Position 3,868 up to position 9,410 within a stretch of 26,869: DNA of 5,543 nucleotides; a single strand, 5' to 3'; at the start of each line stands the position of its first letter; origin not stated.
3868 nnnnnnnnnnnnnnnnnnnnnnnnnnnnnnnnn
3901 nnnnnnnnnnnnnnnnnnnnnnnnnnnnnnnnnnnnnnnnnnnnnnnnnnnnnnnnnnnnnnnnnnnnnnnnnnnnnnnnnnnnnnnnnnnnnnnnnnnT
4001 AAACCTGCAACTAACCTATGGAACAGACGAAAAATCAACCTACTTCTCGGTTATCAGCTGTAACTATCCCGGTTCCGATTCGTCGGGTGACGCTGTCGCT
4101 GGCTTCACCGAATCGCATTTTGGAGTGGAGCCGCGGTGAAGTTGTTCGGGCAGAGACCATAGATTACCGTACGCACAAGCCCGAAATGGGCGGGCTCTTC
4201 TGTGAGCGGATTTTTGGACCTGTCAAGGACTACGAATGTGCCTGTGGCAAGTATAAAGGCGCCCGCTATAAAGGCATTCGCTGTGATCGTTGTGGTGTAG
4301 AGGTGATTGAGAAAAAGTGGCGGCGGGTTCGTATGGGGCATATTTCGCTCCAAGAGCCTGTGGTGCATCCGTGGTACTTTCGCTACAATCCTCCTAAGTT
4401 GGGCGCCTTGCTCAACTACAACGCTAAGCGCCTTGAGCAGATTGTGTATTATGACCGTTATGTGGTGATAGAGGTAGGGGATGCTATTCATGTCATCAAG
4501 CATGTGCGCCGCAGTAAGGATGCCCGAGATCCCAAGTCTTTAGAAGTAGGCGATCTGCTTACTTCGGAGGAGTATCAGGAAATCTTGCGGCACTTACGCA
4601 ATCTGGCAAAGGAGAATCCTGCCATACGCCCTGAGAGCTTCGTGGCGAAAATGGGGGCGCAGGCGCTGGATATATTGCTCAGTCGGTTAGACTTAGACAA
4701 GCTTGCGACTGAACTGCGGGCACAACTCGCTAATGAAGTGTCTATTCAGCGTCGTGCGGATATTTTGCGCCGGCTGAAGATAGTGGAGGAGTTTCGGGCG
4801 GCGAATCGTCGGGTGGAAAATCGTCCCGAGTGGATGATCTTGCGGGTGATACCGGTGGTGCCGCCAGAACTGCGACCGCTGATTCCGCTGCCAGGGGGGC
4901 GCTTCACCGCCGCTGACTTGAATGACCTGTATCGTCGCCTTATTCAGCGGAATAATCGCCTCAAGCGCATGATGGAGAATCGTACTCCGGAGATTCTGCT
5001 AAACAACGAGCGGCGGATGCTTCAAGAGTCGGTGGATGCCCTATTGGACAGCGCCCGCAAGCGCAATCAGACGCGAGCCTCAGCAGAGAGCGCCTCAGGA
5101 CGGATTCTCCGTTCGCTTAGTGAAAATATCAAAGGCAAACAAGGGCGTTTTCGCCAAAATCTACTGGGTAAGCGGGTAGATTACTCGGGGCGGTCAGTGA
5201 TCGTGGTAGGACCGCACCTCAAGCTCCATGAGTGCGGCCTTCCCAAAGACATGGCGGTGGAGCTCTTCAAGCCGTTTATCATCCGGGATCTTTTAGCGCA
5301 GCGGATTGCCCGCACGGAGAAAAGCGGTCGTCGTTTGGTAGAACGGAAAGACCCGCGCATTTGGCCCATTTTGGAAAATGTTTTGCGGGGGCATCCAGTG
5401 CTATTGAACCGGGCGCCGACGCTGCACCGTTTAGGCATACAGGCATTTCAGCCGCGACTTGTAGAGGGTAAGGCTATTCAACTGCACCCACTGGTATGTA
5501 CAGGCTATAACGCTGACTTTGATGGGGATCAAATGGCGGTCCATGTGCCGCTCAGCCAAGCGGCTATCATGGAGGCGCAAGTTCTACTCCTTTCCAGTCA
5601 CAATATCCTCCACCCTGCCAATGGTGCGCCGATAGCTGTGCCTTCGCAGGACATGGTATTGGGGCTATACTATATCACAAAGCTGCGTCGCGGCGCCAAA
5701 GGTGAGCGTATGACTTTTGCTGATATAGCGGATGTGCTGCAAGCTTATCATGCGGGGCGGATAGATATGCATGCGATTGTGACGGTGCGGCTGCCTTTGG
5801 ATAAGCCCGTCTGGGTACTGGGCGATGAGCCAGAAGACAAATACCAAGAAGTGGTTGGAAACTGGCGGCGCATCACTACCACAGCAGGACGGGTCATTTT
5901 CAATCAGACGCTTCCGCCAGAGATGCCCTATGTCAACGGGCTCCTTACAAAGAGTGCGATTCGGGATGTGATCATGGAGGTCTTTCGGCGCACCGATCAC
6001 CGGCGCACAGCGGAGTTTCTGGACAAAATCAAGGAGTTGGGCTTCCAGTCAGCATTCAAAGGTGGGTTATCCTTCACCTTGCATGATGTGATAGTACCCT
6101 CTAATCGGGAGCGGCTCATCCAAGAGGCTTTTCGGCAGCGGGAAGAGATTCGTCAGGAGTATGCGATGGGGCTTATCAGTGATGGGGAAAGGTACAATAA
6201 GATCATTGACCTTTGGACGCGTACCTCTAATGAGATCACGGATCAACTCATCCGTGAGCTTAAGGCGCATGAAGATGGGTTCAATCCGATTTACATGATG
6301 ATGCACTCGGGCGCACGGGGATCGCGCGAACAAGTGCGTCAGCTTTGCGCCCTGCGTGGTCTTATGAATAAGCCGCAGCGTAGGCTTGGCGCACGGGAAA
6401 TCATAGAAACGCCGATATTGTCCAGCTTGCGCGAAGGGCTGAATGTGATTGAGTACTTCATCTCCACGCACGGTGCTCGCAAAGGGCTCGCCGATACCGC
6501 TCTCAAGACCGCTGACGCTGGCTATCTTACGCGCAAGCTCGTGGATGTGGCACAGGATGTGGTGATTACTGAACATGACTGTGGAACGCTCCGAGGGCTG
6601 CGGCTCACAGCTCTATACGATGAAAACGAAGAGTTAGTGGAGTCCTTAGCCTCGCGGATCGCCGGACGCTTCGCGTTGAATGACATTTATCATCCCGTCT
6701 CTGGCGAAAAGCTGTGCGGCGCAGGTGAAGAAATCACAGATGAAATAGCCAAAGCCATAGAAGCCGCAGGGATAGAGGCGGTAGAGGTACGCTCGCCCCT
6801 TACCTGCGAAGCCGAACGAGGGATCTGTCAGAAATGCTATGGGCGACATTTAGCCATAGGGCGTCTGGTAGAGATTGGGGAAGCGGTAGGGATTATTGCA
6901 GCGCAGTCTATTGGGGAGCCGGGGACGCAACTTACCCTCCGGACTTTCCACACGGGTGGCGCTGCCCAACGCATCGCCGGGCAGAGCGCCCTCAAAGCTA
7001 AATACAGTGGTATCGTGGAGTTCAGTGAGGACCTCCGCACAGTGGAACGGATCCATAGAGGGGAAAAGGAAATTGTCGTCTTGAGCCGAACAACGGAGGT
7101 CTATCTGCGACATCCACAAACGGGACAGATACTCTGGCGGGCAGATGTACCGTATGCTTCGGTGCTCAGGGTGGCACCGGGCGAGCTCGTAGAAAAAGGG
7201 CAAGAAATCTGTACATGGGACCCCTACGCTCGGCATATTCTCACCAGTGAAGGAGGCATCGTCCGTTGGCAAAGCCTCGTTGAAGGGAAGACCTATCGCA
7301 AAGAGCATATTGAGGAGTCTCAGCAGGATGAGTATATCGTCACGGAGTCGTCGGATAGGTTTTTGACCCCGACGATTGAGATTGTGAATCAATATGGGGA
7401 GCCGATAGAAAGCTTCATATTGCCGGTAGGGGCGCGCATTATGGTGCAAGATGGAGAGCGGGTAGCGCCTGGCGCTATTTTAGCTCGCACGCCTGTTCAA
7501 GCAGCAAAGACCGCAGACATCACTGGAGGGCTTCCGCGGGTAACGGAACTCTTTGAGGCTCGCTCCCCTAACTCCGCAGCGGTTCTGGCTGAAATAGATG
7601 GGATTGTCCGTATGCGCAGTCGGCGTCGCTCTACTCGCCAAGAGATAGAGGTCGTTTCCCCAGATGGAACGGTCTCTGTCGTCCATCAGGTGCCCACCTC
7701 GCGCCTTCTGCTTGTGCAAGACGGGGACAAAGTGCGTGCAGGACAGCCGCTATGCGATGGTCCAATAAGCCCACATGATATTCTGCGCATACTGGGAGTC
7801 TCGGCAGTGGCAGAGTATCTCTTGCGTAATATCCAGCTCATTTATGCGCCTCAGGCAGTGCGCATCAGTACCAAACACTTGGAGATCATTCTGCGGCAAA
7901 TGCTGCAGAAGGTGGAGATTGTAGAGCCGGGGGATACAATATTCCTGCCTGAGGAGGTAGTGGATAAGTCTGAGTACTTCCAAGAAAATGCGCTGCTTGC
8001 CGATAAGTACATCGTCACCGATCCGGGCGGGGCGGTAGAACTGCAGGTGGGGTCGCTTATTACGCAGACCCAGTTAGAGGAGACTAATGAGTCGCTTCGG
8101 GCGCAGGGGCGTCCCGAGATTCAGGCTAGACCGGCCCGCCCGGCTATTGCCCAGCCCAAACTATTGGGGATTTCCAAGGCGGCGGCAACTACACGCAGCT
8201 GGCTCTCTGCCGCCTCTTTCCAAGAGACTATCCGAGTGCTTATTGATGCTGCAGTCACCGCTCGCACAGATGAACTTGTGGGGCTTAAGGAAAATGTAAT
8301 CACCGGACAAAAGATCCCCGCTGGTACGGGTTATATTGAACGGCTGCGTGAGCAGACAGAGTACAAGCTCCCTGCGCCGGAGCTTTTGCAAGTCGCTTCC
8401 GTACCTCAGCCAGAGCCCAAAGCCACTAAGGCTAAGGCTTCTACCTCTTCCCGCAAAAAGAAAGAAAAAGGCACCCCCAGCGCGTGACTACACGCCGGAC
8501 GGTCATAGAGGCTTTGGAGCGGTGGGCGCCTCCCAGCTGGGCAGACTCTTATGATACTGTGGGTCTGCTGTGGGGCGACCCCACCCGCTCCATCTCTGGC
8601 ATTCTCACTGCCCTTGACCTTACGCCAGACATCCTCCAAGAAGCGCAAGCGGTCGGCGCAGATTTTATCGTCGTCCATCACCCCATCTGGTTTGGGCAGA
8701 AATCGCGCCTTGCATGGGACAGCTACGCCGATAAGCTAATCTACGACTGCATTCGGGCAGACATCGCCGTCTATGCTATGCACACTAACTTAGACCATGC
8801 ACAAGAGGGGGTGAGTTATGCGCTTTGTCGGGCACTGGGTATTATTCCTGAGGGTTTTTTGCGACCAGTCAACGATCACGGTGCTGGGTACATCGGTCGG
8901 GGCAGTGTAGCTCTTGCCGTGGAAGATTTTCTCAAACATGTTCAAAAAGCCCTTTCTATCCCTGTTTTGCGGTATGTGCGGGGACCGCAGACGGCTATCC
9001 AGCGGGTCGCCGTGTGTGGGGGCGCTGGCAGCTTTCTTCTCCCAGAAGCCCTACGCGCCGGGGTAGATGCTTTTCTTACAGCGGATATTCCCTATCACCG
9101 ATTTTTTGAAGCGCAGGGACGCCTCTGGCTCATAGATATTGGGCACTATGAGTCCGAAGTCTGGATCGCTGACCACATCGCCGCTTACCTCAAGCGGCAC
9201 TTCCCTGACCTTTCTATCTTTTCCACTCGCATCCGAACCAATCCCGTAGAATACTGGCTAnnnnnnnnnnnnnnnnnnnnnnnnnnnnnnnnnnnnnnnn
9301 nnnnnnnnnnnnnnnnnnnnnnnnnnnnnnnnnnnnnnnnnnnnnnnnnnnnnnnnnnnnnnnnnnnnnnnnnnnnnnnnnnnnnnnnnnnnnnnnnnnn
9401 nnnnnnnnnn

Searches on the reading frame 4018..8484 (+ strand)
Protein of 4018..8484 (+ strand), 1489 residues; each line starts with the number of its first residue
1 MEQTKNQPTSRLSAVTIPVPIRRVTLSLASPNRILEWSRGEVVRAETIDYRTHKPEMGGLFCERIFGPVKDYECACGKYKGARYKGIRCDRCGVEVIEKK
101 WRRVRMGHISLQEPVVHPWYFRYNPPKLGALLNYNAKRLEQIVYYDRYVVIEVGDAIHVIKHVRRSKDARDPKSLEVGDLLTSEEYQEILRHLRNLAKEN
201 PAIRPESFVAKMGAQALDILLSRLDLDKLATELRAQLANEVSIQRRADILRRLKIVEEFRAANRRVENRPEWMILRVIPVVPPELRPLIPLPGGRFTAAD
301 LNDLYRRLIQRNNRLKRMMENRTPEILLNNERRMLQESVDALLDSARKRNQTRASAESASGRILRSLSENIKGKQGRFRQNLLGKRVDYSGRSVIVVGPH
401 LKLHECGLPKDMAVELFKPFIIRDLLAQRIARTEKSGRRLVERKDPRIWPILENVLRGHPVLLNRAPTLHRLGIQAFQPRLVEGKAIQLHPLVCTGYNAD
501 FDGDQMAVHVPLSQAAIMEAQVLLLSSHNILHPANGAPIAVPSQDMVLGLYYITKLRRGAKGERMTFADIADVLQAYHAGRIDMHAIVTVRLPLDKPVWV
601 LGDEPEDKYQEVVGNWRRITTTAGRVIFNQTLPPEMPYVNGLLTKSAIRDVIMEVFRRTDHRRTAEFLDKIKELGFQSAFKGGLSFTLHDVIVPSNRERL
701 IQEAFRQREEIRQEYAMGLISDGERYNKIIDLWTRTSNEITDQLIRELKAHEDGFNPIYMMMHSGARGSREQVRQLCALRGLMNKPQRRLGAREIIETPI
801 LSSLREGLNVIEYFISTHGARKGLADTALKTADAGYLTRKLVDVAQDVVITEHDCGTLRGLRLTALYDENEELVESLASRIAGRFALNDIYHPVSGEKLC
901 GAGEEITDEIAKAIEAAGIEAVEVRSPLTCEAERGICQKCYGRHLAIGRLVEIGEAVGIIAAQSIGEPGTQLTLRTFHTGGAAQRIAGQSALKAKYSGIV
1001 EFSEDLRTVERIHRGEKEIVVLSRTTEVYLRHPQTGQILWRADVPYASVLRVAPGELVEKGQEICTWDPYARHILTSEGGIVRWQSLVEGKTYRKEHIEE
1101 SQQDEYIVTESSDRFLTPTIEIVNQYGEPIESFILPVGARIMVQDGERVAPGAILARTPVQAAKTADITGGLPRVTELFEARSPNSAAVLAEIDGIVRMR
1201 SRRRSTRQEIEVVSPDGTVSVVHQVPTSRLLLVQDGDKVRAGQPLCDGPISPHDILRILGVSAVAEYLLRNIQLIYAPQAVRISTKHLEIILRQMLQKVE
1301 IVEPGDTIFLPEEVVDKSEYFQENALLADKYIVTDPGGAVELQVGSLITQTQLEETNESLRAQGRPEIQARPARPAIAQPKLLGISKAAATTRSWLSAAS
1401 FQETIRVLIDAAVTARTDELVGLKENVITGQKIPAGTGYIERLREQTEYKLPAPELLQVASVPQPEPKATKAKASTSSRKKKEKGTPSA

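Call 12: search_protein_families(library=pfam, proteins=[window:4018-8484:+], max_evalue=0.001)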
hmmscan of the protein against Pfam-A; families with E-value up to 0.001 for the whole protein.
window:4018-8484:+ (1489 aa): 8 families
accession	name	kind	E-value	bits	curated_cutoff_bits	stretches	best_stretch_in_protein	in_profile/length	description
PF04997.17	RNA_pol_Rpb1_1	-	3.8e-72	243.7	39.7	1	21-382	4-312/312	RNA polymerase Rpb1, domain 1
PF04998.22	RNA_pol_Rpb1_5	-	3.7e-66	223.8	28.5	1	807-1307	1-257/267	RNA polymerase Rpb1, domain 5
PF00623.25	RNA_pol_Rpb1_2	-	9.8e-39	133.7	25.3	1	384-524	1-164/166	RNA polymerase Rpb1, domain 2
PF04983.23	RNA_pol_Rpb1_3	-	2.8e-22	79.8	28.9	1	529-691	1-162/162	RNA polymerase Rpb1, domain 3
PF05000.22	RNA_pol_Rpb1_4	-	8.5e-18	64.7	24.8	1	720-790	1-82/107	RNA polymerase Rpb1, domain 4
PF21668.3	RPOC_hybrid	-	1.7e-08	34.6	27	0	1126-1158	37-69/102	DNA-directed RNA polymerase subunit beta', hybrid domain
PF13375.12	RnfC_N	-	0.00011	22.6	25.6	0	1195-1247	6-60/101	RnfC Barrel sandwich hybrid domain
PF01333.25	Apocytochr_F_C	-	0.00013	22.4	30.4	0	1186-1249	2-64/118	Apocytochrome F, C-terminal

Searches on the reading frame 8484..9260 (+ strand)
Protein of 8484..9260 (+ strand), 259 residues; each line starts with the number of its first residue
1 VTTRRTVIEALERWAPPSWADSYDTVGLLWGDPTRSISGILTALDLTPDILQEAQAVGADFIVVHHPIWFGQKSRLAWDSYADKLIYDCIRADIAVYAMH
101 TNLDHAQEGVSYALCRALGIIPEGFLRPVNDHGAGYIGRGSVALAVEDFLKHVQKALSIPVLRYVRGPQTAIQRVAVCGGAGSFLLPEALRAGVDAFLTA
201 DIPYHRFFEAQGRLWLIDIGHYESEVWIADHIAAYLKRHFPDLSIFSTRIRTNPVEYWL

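Call 12: search_protein_families(library=pfam, proteins=[window:8484-9260:+], max_evalue=0.001)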
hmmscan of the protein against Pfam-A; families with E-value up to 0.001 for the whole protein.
window:8484-9260:+ (259 aa): 1 family
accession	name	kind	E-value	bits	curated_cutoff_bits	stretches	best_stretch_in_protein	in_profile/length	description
PF01784.24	DUF34_NIF3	-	5.9e-69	233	23.4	1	3-254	2-256/256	Duf34/NIF3 (NGG1p interacting factor 3)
